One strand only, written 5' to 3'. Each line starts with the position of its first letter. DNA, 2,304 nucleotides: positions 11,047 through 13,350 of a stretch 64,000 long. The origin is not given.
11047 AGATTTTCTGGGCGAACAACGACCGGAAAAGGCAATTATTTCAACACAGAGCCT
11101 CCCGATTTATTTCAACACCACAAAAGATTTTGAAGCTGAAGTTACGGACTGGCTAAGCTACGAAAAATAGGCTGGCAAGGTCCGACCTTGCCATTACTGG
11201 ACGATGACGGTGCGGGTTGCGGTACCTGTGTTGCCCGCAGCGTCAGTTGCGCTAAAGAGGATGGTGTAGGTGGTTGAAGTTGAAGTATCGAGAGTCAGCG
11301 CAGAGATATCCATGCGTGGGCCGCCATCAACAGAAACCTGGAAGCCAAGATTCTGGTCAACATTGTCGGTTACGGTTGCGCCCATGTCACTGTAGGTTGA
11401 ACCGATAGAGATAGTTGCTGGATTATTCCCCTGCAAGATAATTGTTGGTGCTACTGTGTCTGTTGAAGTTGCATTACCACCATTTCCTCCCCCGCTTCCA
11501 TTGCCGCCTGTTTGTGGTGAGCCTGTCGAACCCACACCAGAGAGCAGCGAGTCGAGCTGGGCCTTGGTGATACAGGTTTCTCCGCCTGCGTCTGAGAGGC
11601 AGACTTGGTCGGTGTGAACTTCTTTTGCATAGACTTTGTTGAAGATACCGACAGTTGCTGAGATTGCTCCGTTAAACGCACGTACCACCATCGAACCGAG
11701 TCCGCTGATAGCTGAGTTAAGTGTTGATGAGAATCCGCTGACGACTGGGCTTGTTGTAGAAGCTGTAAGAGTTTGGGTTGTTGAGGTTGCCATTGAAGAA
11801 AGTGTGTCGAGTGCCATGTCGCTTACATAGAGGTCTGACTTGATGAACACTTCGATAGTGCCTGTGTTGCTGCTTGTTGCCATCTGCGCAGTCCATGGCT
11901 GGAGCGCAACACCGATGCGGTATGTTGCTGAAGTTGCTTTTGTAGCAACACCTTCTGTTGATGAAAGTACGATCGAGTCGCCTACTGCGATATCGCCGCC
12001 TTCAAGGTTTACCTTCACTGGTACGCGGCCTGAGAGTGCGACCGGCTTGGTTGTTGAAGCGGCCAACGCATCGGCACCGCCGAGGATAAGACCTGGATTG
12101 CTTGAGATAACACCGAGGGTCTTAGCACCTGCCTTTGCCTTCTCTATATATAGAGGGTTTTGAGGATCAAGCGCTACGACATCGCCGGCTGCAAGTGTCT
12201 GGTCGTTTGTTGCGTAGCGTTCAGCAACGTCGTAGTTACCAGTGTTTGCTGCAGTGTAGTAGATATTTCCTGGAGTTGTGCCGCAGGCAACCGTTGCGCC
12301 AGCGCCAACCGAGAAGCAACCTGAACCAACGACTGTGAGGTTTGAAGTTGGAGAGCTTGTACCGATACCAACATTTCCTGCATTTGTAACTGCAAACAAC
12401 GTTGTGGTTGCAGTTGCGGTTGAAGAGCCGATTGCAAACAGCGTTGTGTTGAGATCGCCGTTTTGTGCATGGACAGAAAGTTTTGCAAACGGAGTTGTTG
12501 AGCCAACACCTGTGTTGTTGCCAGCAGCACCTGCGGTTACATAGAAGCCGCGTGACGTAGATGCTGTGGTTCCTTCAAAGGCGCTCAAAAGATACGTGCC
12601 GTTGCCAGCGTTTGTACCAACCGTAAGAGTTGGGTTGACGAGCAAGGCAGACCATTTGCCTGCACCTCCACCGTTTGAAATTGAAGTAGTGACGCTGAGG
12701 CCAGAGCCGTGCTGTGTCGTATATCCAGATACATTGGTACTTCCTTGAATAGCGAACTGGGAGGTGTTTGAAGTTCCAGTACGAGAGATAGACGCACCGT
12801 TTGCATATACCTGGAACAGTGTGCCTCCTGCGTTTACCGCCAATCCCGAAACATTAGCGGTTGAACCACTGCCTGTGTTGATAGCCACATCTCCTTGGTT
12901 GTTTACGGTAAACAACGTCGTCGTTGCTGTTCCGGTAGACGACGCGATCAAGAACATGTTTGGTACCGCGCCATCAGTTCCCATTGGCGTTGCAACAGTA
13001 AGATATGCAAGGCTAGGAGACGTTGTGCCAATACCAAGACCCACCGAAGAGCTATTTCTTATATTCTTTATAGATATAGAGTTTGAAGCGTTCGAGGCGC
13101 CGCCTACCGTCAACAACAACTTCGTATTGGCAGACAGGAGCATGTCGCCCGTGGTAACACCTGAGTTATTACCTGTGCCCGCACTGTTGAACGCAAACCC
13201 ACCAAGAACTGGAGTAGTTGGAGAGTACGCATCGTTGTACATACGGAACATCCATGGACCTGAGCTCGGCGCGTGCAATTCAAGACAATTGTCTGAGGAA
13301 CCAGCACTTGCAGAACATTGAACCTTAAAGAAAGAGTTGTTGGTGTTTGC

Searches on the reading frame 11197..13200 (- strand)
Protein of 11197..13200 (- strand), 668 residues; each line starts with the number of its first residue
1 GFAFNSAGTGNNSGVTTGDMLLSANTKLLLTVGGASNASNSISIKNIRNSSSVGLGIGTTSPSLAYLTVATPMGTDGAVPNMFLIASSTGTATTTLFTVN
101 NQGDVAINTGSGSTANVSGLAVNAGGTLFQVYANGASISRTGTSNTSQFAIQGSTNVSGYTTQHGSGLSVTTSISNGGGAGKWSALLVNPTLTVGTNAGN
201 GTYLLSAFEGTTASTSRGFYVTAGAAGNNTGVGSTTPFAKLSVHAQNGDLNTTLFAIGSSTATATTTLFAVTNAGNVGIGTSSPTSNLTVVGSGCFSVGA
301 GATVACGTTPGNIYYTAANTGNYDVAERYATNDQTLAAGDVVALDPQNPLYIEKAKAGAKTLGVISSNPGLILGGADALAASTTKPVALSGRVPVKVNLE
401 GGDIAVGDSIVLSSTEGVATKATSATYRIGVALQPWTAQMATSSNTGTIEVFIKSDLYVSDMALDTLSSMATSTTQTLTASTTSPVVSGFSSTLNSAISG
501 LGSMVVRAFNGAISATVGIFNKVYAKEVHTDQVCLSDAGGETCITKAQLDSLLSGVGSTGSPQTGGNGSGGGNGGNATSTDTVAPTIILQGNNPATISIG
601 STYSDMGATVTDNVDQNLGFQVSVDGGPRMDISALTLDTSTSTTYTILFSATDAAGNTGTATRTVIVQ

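Call 85: search_solved_structures(query=window:11197-13200:-, max_evalue=0.1)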
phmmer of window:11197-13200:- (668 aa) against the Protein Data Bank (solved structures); distinct sequences matched with E-value up to 0.1: 0.
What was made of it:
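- Tried and rejected: A PDB sequence search with the giant's C-terminal 668 aa gave nothing (call 85).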

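Call 86: search_protein_families(library=phrogs, proteins=[window:11197-13200:-], max_evalue=0.01)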
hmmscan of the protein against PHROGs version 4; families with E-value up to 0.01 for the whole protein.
window:11197-13200:- (668 aa): 1 family
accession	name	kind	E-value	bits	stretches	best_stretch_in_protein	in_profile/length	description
phrog_19602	-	tail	0.001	19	1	295-420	357-475/504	tail fiber protein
